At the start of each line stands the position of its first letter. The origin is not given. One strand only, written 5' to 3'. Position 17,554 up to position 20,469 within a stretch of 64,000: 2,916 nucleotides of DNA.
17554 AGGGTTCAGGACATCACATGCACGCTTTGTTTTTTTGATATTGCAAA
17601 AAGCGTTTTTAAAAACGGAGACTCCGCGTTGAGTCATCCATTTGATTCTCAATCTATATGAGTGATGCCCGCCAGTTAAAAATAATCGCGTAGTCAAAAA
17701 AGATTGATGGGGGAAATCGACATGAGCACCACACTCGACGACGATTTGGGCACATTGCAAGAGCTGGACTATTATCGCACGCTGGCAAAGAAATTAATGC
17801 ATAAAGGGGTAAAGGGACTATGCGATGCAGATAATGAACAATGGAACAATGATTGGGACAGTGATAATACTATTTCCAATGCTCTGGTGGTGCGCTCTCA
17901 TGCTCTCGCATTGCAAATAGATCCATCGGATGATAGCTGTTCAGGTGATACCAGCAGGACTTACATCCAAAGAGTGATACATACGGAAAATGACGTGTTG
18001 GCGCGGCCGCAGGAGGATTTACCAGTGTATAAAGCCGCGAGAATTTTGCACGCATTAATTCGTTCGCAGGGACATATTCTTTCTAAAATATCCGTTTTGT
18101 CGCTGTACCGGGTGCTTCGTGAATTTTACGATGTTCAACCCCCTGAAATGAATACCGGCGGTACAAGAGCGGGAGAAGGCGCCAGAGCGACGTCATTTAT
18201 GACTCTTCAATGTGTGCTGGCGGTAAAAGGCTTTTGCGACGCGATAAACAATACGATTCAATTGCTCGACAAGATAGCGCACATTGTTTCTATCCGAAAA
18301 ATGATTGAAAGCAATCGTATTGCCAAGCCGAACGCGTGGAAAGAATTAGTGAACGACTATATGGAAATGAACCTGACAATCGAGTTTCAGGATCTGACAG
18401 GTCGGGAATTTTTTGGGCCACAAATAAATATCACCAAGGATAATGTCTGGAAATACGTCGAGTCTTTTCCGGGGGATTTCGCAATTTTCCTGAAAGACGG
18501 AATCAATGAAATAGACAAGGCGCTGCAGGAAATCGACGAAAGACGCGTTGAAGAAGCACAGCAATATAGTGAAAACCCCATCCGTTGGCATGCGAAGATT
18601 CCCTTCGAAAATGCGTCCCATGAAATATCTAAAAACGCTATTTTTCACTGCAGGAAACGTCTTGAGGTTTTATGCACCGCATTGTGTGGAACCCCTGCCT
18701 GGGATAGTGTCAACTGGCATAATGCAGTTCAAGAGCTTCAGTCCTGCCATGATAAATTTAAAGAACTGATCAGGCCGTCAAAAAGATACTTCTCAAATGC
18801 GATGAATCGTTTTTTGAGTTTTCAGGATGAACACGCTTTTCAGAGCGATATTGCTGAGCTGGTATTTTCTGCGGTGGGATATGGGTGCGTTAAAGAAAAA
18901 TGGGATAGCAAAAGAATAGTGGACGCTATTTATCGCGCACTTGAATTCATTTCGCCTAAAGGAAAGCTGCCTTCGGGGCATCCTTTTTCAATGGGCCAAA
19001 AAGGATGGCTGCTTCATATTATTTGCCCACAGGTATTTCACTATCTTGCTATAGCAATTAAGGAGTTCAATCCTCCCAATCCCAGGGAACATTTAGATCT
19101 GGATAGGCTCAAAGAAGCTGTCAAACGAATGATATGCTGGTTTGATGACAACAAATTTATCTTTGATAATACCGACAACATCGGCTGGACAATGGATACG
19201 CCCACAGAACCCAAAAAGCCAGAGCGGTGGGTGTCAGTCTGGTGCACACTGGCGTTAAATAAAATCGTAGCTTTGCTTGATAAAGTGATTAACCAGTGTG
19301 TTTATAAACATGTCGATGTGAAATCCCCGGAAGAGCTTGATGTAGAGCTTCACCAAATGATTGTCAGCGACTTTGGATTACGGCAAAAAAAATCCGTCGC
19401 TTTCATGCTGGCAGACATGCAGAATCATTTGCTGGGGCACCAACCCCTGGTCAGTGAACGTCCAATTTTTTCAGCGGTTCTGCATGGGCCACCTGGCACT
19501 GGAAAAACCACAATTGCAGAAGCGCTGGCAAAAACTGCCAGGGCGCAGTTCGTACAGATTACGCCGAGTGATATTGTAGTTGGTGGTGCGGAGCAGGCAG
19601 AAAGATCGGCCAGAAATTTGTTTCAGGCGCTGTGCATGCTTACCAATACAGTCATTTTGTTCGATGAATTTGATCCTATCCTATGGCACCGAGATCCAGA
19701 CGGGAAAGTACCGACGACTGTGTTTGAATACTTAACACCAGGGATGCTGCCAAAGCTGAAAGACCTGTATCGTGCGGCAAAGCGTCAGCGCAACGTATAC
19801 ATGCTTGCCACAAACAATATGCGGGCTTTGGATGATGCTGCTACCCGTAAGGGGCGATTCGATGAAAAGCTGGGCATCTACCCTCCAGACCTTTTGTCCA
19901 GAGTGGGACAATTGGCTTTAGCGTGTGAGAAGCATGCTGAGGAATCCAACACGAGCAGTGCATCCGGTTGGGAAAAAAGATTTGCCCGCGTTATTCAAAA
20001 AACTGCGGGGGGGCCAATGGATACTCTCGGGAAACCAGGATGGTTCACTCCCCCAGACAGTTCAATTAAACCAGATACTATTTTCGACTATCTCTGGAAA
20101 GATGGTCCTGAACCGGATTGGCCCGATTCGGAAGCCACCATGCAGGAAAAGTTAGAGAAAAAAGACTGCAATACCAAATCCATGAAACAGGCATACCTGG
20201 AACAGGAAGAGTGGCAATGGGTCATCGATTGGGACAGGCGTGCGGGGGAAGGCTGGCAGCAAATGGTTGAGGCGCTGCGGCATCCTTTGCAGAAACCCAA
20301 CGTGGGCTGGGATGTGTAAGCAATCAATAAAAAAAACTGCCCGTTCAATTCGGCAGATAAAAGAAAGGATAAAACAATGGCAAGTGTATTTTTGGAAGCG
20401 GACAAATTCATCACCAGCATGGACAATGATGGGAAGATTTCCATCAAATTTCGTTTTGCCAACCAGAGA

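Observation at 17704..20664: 871-aa AAA+ protein with a ~590-aa unknown N-domain plus a 95-aa partner ORF beside a known defence gene: candidate undescribed system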

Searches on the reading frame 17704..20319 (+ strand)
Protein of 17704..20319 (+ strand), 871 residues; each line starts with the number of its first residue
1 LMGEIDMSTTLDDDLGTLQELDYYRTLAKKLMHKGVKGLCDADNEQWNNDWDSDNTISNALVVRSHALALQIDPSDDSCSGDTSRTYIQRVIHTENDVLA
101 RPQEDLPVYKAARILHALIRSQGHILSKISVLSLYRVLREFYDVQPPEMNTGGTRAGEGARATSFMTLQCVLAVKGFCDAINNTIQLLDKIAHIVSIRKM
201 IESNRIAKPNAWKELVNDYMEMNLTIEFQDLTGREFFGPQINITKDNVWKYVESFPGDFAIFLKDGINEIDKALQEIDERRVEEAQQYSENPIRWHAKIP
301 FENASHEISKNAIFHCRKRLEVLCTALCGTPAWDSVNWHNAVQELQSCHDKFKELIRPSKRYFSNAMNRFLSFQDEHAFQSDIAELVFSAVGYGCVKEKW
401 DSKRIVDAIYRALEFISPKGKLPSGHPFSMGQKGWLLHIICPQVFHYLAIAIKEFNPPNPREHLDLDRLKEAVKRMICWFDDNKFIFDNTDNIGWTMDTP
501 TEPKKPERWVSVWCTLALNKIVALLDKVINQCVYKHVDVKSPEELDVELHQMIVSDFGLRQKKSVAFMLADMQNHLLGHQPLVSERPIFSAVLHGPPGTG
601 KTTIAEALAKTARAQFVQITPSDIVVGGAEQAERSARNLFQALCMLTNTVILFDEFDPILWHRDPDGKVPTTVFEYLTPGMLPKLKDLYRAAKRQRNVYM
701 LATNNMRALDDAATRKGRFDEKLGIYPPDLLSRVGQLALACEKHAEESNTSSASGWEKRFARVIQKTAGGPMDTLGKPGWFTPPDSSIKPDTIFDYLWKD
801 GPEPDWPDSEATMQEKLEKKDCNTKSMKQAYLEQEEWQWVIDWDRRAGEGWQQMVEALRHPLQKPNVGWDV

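Call 3: search_protein_families(library=pfam, proteins=[window:17704-20319:+], max_evalue=0.1)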
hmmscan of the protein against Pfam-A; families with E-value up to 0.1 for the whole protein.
window:17704-20319:+ (871 aa): 22 families
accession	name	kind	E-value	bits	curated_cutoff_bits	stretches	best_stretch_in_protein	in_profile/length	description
PF00004.35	AAA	-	9.4e-21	75.1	21.2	1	592-724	2-128/131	ATPase family associated with various cellular activities (AAA)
PF13401.12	AAA_22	-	1.7e-06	28.8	27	1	591-646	8-57/130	AAA domain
PF13191.12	AAA_16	-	5.7e-05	24.1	32.6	1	589-643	25-82/167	AAA ATPase domain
PF05729.18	NACHT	-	0.00022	21.6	26.7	0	592-613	4-25/167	NACHT domain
PF20720.3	nSTAND3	-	0.00048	20.3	27.2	1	592-619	21-48/155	Novel STAND NTPase 3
PF13173.12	AAA_14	-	0.0014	19.1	27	1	592-715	6-110/129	AAA domain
PF13604.12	AAA_30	-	0.0014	18.8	27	1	591-642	21-65/191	AAA domain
PF13521.12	AAA_28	-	0.0022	18.7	27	1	592-617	3-28/164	AAA domain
PF13238.12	AAA_18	-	0.0023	18.8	29.4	1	593-612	3-22/128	AAA domain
PF13671.12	AAA_33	-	0.003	18.3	27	1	592-617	3-28/143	AAA domain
PF07728.20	AAA_5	-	0.0084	16.6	22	1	592-614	3-26/139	AAA domain (dynein-related subfamily)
PF00910.28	RNA_helicase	-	0.012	16.5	21.5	1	592-628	2-38/105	RNA helicase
PF07726.17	AAA_3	-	0.016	15.6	27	1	592-655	3-70/131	ATPase family associated with various cellular activities (AAA)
PF05496.18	RuvB_N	-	0.018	15.3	27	1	591-617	36-62/159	Holliday junction DNA helicase RuvB P-loop domain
PF01695.23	IstB_IS21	-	0.02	14.8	24.1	1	592-619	96-123/238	IstB-like ATP binding protein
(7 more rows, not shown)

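Call 4: search_protein_families(library=padloc, proteins=[window:17704-20319:+], max_evalue=0.1)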
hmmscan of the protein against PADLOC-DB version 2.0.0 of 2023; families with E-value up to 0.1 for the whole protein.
window:17704-20319:+ (871 aa): 16 families
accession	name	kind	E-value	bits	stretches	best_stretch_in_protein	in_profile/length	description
PDLC04232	IetA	-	1.9e-09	35.4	1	591-664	119-191/330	-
PDLC02196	IetA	-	8.2e-09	33.3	1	591-664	125-197/374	-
PDLC02195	IetA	-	9e-08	29.8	1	587-733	136-272/395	-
PDLC00915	TRIP13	-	9.2e-08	29.8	1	592-729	67-212/302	TRIP13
PDLC04231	IetA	-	1.4e-06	26.3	1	587-668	116-196/262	-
PDLC03924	MkoC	-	0.00076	15.7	1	565-604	245-282/1136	-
PDLC04140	mad8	-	0.002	15.7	1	592-620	31-64/314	mads_8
PDLC04606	PDC-M37B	-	0.0028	14.9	1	583-612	169-198/390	-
PDLC03920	MkoA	-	0.0032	13.8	1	587-610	632-653/1112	-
PDLC03838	DolB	-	0.0072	13.6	1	581-657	160-239/375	-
PDLC03921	MkoA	-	0.0085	11.7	1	581-610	1037-1064/1607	-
PDLC05079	PDC-S73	-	0.012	12.4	0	591-610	194-213/752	-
PDLC02911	VakA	-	0.013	14.1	1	592-640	6-52/163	-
PDLC00914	TRIP13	-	0.017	12.6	0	591-611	74-94/302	TRIP13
PDLC05009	PDC-S37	-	0.017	10.9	0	591-612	311-333/1550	-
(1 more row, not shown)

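Call 5: search_protein_families(library=ncbifam, proteins=[window:17704-20319:+], max_evalue=0.1)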
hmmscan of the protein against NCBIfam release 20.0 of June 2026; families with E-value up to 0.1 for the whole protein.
window:17704-20319:+ (871 aa): 37 families (the best 25 are shown)
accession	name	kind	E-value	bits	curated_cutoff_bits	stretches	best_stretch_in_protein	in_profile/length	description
NF003069.1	PRK03992.1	subfamily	4.7e-16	58.9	500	1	592-742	169-316/379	proteasome-activating nucleotidase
TIGR01243.1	CDC48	subfamily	2.2e-15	56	802.65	1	590-735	214-353/733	CDC48 family AAA ATPase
NF047747.1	PrtsmActNtasePan2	equivalog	7.9e-15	55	700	1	590-738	187-332/397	proteasome-activating nucleotidase Pan2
TIGR01242.2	TIGR01242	subfamily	1.2e-14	54.1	500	1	591-739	151-296/362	proteasome-activating nucleotidase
NF047748.1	PrtsmActNtasePan1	equivalog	9.1e-14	51.3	750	1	591-733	185-324/405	proteasome-activating nucleotidase Pan1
TIGR01241.2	FtsH_fam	equivalog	2.3e-12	46.5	600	1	592-739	199-343/598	ATP-dependent zinc metalloprotease FtsH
NF003229.0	PRK04195.1-5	equivalog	2.1e-08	33.3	280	1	590-664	46-120/413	replication factor C large subunit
NF008004.0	PRK10733.1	equivalog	3.6e-08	31.9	1008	1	592-734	189-328/644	ATP-dependent zinc metalloprotease FtsH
NF041006.2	cell_div_CdvC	equivalog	4e-08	32.6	650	1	592-739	138-284/370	cell division protein CdvC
NF042959.1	IteA_antiphage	equivalog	2.3e-07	30.3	510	1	590-735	127-262/367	anti-phage ATPase IteA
TIGR03689.1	pup_AAA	equivalog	5.9e-06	25.3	504.75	1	592-729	220-366/512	proteasome ATPase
NF003226.0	PRK04195.1-1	equivalog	8.1e-06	25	588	1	591-664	43-116/405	replication factor C large subunit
NF009881.0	PRK13341.1-2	equivalog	1.5e-05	23.1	651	1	589-620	53-84/736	AAA family ATPase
NF009883.0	PRK13341.1-4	equivalog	3.5e-05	21.9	668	1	590-619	57-86/729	AAA family ATPase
TIGR03922.1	T7SS_EccA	equivalog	0.00021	20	466.65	1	591-611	315-335/557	type VII secretion AAA-ATPase EccA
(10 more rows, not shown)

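Call 6: search_solved_structures(query=window:17704-20319:+, max_evalue=0.01, show_alignments=2)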
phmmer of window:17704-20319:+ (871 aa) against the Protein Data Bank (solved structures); distinct sequences matched with E-value up to 0.01: 277 (the best 60 are shown).
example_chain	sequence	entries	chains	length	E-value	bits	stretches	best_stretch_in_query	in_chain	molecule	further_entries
5vc7_A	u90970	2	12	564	6.9e-28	100.4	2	587-733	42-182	VCP-like ATPase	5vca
5g4g_A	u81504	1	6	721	1.4e-27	99.4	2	587-733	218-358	VCP-LIKE ATPASE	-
5g4f_A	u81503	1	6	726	1.4e-27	99.3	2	587-733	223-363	VCP-LIKE ATPASE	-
7wd3_A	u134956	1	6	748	4.6e-26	94.3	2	587-737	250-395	ATPase family gene 2 protein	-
7nku_A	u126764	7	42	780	5.3e-26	94.1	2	587-737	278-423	ATPase family gene 2 protein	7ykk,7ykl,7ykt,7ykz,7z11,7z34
9bji_A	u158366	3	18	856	1.4e-25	92.7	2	563-743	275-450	Nuclear valosin-containing protein-like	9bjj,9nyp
9ox9_A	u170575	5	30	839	2.1e-25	92.2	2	546-737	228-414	vesicle-fusing ATPase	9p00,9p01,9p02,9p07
7mdm_B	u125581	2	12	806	2.7e-25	91.8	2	570-737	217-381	Transitional endoplasmic reticulum ATPase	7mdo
7wbb_A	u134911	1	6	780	3.6e-25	91.4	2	587-737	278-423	AFG2 isoform 1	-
7rlb_A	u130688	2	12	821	4.9e-25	90.9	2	548-737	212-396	Transitional endoplasmic reticulum ATPase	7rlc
7wub_C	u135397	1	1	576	5.1e-25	90.9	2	583-737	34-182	Transitional endoplasmic reticulum ATPase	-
7wub_D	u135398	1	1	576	5.1e-25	90.9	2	583-737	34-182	Transitional endoplasmic reticulum ATPase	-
7rlj_A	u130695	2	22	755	5.6e-25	90.7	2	570-737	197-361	Transitional endoplasmic reticulum ATPase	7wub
8yka_A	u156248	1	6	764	5.8e-25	90.7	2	570-737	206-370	Transitional endoplasmic reticulum ATPase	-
5c18_A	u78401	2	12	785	6.4e-25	90.6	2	570-737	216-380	Transitional endoplasmic reticulum ATPase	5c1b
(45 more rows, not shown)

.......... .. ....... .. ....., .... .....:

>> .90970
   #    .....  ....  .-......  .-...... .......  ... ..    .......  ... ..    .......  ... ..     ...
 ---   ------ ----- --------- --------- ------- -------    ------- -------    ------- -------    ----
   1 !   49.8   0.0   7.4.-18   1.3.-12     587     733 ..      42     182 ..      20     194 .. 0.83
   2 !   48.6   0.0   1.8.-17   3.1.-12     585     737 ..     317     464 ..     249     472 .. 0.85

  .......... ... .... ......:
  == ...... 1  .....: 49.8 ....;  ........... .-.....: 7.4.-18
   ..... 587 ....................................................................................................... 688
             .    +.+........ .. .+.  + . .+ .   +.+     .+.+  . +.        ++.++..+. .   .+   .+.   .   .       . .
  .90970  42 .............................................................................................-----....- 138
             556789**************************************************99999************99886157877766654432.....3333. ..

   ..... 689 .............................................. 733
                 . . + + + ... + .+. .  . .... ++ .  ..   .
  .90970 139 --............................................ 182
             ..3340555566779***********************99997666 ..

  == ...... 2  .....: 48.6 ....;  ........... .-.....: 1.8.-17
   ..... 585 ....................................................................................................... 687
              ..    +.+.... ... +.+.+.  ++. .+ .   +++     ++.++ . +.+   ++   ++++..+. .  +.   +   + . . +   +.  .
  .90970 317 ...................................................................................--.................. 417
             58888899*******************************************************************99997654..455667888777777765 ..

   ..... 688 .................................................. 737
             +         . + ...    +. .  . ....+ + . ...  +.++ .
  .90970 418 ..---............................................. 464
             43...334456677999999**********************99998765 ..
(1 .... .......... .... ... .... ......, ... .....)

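Call 7: find_homologous_proteins(query=window:17704-20319:+, max_evalue=0.00001)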
Query window:17704-20319:+ (871 aa): 14 proteins with E <= 0.00001 among 8000 candidates.
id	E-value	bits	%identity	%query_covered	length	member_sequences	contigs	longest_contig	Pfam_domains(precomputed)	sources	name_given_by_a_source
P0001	0.0e+0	2045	100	99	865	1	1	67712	PF00004.36,PF13401.13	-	-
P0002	4.2e-17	80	31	17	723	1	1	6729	PF13173.13,PF02359.25,PF13671.13,PF00004.36,PF13401.13,PF13238.13,PF07728.21,PF13191.13,PF07724.21,PF24883.3,PF05729.19,PF13521.13,PF13481.13,PF06068.20,PF05496.19,PF17862.8,PF14532.13,PF01637.25,PF03215.22,PF01695.24,PF02933.24,PF23902.1,PF00005.34,PF13207.13,PF00910.29,PF01078.28,PF20720.4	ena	-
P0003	1.4e-16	78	30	17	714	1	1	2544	PF13173.13,PF02359.25,PF13671.13,PF00004.36,PF13401.13,PF13238.13,PF07728.21,PF13191.13,PF07724.21,PF24883.3,PF05729.19,PF13521.13,PF13481.13,PF06068.20,PF05496.19,PF17862.8,PF14532.13,PF01637.25,PF03215.22,PF01695.24,PF02933.24,PF23902.1,PF00005.34,PF12775.14,PF13207.13,PF00910.29,PF01078.28,PF2072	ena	-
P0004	1.5e-16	78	30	17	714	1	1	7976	PF13173.13,PF02359.25,PF13671.13,PF00004.36,PF13401.13,PF13238.13,PF07728.21,PF13191.13,PF07724.21,PF24883.3,PF05729.19,PF13521.13,PF13481.13,PF06068.20,PF05496.19,PF17862.8,PF14532.13,PF01637.25,PF03215.22,PF01695.24,PF02933.24,PF23902.1,PF00005.34,PF12775.14,PF13207.13,PF00910.29,PF01078.28,PF2072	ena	-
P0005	1.5e-16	78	30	17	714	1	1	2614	PF13173.13,PF02359.25,PF13671.13,PF00004.36,PF13401.13,PF13238.13,PF07728.21,PF13191.13,PF07724.21,PF24883.3,PF05729.19,PF13521.13,PF13481.13,PF06068.20,PF05496.19,PF17862.8,PF14532.13,PF01637.25,PF03215.22,PF01695.24,PF02933.24,PF23902.1,PF00005.34,PF12775.14,PF13207.13,PF00910.29,PF01078.28,PF2072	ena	-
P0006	1.5e-16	78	30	17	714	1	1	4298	PF13173.13,PF02359.25,PF13671.13,PF00004.36,PF13401.13,PF13238.13,PF07728.21,PF13191.13,PF07724.21,PF24883.3,PF05729.19,PF13521.13,PF13481.13,PF06068.20,PF05496.19,PF17862.8,PF14532.13,PF01637.25,PF03215.22,PF01695.24,PF02933.24,PF23902.1,PF00005.34,PF12775.14,PF13207.13,PF00910.29,PF01078.28,PF2072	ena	-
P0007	1.5e-16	78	30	17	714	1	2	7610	PF13173.13,PF02359.25,PF13671.13,PF00004.36,PF13401.13,PF13238.13,PF07728.21,PF13191.13,PF07724.21,PF24883.3,PF05729.19,PF13521.13,PF13481.13,PF06068.20,PF05496.19,PF17862.8,PF14532.13,PF01637.25,PF03215.22,PF01695.24,PF02933.24,PF23902.1,PF00005.34,PF12775.14,PF13207.13,PF00910.29,PF01078.28,PF2072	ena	-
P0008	1.6e-16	78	30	17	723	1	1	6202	PF13173.13,PF02359.25,PF13671.13,PF00004.36,PF13401.13,PF13238.13,PF07728.21,PF13191.13,PF07724.21,PF24883.3,PF05729.19,PF13521.13,PF13481.13,PF06068.20,PF05496.19,PF17862.8,PF14532.13,PF01637.25,PF03215.22,PF01695.24,PF02933.24,PF23902.1,PF00005.34,PF13207.13,PF00910.29,PF01078.28,PF20720.4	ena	-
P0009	1.6e-16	78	30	17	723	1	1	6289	PF13173.13,PF02359.25,PF13671.13,PF00004.36,PF13401.13,PF13238.13,PF07728.21,PF13191.13,PF07724.21,PF24883.3,PF05729.19,PF13521.13,PF13481.13,PF06068.20,PF05496.19,PF17862.8,PF14532.13,PF01637.25,PF03215.22,PF01695.24,PF02933.24,PF23902.1,PF00005.34,PF13207.13,PF00910.29,PF01078.28,PF20720.4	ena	-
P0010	1.6e-16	78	30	17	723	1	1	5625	PF13173.13,PF02359.25,PF13671.13,PF00004.36,PF13401.13,PF13238.13,PF07728.21,PF13191.13,PF07724.21,PF24883.3,PF05729.19,PF13521.13,PF13481.13,PF06068.20,PF05496.19,PF17862.8,PF14532.13,PF01637.25,PF03215.22,PF01695.24,PF02933.24,PF23902.1,PF00005.34,PF13207.13,PF00910.29,PF01078.28,PF20720.4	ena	-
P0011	5.3e-16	76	29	17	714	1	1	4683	PF13173.13,PF02359.25,PF13671.13,PF00004.36,PF13401.13,PF13238.13,PF07728.21,PF13191.13,PF07724.21,PF24883.3,PF05729.19,PF13521.13,PF13481.13,PF06068.20,PF05496.19,PF17862.8,PF14532.13,PF01637.25,PF03215.22,PF01695.24,PF02933.24,PF23902.1,PF00005.34,PF12775.14,PF13207.13,PF00910.29,PF01078.28,PF2072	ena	-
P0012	1.4e-14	71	26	17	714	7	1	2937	PF13173.13,PF06745.20,PF02359.25,PF13671.13,PF00004.36,PF13401.13,PF13238.13,PF07728.21,PF13191.13,PF07724.21,PF24883.3,PF05729.19,PF13521.13,PF13481.13,PF05496.19,PF17862.8,PF14532.13,PF01637.25,PF03215.22,PF02933.24,PF23902.1,PF00005.34,PF13207.13,PF00910.29,PF01078.28,PF20720.4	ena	-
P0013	2.5e-13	67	32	16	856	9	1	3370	PF13173.13,PF13671.13,PF00004.36,PF13401.13,PF13238.13,PF05496.19,PF17862.8,PF14532.13,PF07728.21,PF00931.29,PF13191.13,PF13479.13,PF07724.21,PF24883.3,PF02367.24,PF13521.13,PF13207.13,PF00910.29,PF01078.28,PF25199.2,PF20720.4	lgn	-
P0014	8.0e-6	42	32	16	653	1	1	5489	PF20030.6,PF13086.13,PF13671.13,PF00004.36,PF13401.13,PF13238.13,PF07728.21,PF13191.13,PF07724.21,PF24883.3,PF05729.19,PF13521.13,PF06068.20,PF01443.25,PF05496.19,PF14532.13,PF01695.24,PF13479.13,PF00158.33,PF07726.18,PF02367.24,PF13207.13,PF00910.29,PF01078.28,PF20720.4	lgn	-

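Call 25: search_protein_families(library=pfam, alignment_id=A2, max_evalue=0.001)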
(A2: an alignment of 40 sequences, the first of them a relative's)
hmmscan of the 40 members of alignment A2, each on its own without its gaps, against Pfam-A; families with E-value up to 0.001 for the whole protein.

A. member 1, P0001 (865 aa): 5 families
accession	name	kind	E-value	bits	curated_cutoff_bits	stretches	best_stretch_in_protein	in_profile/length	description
PF00004.35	AAA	-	9.3e-21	75.1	21.2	1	586-718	2-128/131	ATPase family associated with various cellular activities (AAA)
PF13401.12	AAA_22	-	1.6e-06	28.9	27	0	585-640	8-57/130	AAA domain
PF13191.12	AAA_16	-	5.6e-05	24.1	32.6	1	583-637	25-82/167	AAA ATPase domain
PF05729.18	NACHT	-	0.00021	21.6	26.7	0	586-607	4-25/167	NACHT domain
PF20720.3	nSTAND3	-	0.00047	20.3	27.2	0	586-613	21-48/155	Novel STAND NTPase 3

B. families by the number of members that match (of 40 scanned): 13 families
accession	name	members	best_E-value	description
PF00004.35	AAA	40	3.3e-22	ATPase family associated with various cellular activities (AAA)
PF13521.12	AAA_28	25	1.2e-05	AAA domain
PF13191.12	AAA_16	24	6.8e-06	AAA ATPase domain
PF13401.12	AAA_22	23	1.6e-06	AAA domain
PF07728.20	AAA_5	10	6.3e-05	AAA domain (dynein-related subfamily)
PF13604.12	AAA_30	2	2.5e-05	AAA domain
PF05729.18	NACHT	2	0.00021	NACHT domain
PF13173.12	AAA_14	2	0.00021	AAA domain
PF13671.12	AAA_33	2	0.00058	AAA domain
PF05496.18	RuvB_N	1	0.00039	Holliday junction DNA helicase RuvB P-loop domain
PF20720.3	nSTAND3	1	0.00047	Novel STAND NTPase 3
PF13481.12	AAA_25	1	0.00092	AAA domain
PF00005.33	ABC_tran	1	0.00094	ABC transporter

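Call 26: search_protein_families(library=padloc, alignment_id=A2, max_evalue=0.001)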
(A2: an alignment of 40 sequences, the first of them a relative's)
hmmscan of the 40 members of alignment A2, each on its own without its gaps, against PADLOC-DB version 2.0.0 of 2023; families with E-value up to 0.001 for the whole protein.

A. member 1, P0001 (865 aa): 6 families
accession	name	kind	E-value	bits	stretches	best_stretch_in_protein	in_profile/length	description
PDLC04232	IetA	-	1.9e-09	35.4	1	585-658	119-191/330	-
PDLC02196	IetA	-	8e-09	33.4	1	585-658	125-197/374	-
PDLC02195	IetA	-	8.9e-08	29.8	1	581-727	136-272/395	-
PDLC00915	TRIP13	-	9e-08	29.9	1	586-723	67-212/302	TRIP13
PDLC04231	IetA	-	1.4e-06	26.3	1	581-662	116-196/262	-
PDLC03924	MkoC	-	0.00075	15.7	0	559-598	245-282/1136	-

B. families by the number of members that match (of 40 scanned): 11 families
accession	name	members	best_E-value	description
PDLC04232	IetA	40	2.2e-14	-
PDLC02196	IetA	40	3.6e-13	-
PDLC04231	IetA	40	3.1e-11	-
PDLC02195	IetA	39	2.8e-12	-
PDLC00915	TRIP13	26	3.2e-08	TRIP13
PDLC04140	mad8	15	5e-06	mads_8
PDLC03920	MkoA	7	0.00012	-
PDLC03924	MkoC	7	0.00059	-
PDLC03841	LeoBC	2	0.00049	-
PDLC05065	PDC-S68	2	0.00068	-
PDLC00914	TRIP13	1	5e-05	TRIP13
